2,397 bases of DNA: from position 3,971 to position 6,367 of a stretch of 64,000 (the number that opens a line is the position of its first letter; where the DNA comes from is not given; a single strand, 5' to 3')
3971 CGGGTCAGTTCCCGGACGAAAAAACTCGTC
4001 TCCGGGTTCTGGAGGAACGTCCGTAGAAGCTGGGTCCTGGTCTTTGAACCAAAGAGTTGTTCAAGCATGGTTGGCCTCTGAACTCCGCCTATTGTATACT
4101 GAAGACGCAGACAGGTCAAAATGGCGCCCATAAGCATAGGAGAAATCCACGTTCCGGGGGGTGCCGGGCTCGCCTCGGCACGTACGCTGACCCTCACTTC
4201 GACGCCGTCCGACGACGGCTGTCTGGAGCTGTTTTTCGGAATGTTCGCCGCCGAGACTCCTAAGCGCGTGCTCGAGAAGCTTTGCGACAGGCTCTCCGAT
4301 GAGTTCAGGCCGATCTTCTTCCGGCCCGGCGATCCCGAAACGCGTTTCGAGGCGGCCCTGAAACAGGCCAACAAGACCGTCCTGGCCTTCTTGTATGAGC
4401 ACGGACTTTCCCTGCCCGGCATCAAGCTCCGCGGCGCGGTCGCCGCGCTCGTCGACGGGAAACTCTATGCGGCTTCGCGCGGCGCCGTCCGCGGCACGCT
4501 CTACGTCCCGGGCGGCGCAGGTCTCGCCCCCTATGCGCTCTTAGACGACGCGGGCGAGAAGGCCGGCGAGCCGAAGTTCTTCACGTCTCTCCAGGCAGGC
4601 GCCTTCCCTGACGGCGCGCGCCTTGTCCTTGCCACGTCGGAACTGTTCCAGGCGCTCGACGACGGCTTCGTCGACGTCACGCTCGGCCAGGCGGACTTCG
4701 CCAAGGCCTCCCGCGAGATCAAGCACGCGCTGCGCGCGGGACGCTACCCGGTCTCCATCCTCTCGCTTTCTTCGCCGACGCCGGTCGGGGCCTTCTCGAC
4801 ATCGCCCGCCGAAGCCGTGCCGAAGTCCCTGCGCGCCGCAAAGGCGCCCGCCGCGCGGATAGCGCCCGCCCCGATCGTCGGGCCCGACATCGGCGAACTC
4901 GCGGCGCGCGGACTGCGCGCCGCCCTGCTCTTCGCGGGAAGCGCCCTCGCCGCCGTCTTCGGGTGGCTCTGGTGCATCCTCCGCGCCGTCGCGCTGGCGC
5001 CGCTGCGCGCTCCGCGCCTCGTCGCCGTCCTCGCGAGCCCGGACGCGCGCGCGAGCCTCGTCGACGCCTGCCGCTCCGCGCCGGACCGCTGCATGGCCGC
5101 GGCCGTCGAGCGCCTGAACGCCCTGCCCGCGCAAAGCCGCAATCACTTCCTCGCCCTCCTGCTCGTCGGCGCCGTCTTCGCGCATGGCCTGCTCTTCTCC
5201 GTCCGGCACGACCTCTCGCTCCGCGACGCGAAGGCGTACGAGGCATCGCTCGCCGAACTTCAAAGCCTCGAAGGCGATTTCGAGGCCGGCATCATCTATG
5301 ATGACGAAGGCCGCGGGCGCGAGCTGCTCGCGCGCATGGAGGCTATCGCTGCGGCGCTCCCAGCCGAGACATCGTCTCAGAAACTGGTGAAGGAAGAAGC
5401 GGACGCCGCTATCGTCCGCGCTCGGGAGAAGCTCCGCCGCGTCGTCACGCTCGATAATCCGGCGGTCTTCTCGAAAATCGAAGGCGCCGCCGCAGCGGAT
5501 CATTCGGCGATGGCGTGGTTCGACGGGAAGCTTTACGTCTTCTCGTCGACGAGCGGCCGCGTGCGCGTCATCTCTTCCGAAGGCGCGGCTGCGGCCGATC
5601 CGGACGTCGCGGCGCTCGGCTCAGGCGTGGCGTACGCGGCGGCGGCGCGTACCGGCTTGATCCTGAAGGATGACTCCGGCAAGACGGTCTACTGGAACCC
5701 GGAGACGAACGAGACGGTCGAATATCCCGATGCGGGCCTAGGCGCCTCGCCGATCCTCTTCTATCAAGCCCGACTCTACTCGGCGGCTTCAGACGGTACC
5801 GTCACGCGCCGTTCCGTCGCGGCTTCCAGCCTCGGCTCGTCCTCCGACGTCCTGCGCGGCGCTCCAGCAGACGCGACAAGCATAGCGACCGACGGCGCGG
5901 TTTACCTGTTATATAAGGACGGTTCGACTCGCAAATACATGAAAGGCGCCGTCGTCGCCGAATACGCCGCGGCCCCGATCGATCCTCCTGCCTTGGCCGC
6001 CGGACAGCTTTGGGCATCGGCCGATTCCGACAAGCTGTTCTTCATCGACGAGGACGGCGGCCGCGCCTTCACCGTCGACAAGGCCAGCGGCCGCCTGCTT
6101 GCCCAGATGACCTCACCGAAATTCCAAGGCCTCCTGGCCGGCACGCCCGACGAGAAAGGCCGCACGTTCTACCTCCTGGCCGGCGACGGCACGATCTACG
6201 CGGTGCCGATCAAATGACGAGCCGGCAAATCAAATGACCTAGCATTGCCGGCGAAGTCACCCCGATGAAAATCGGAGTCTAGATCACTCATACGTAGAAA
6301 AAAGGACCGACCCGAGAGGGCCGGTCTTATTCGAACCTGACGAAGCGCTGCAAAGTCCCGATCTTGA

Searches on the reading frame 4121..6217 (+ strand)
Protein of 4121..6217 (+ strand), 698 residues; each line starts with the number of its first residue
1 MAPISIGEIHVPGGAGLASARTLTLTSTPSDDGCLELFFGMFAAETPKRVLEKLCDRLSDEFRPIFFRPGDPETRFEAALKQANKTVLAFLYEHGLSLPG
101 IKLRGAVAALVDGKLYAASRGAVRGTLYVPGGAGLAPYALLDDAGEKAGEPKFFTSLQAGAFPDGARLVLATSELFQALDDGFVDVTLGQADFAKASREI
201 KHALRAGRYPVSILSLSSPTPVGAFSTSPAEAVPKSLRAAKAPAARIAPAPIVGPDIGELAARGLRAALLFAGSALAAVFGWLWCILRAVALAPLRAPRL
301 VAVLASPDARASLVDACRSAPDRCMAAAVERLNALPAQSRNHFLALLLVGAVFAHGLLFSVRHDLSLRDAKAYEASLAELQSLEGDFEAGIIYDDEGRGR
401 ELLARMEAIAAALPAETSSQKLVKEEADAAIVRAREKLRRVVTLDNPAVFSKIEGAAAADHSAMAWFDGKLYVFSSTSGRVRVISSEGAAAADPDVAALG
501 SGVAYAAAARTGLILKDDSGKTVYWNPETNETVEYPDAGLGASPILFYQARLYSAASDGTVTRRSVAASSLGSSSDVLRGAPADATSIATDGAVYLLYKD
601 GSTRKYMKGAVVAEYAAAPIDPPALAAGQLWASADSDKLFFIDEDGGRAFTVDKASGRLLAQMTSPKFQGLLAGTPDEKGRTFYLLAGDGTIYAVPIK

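Call 41: find_encoding_contigs(protein=window:4121-6217:+, flank=10000, max_places=1)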
Protein window:4121-6217:+ (698 aa): 9 contigs read that carry it; 1 place shown.
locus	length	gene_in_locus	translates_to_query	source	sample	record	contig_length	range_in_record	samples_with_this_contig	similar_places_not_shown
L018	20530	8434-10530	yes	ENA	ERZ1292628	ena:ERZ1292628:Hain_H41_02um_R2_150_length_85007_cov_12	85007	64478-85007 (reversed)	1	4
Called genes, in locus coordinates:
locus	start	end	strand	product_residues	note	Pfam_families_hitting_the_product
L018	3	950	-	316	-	?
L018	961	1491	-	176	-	-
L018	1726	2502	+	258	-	-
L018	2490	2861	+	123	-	-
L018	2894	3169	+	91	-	-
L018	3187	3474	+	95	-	-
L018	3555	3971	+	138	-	-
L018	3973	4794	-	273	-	PF00535:Glycos_transf_2, PF13641:Glyco_tranf_2_3, PF13632:Glyco_trans_2_3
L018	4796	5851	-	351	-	PF00535:Glycos_transf_2, PF13641:Glyco_tranf_2_3, PF13632:Glyco_trans_2_3 (weak)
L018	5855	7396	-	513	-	PF13632:Glyco_trans_2_3 (weak)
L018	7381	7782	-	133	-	-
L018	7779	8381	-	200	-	-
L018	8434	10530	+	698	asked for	-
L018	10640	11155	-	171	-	-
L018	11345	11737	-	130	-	PF16320:Ribosomal_L12_N, PF00542:Ribosomal_L12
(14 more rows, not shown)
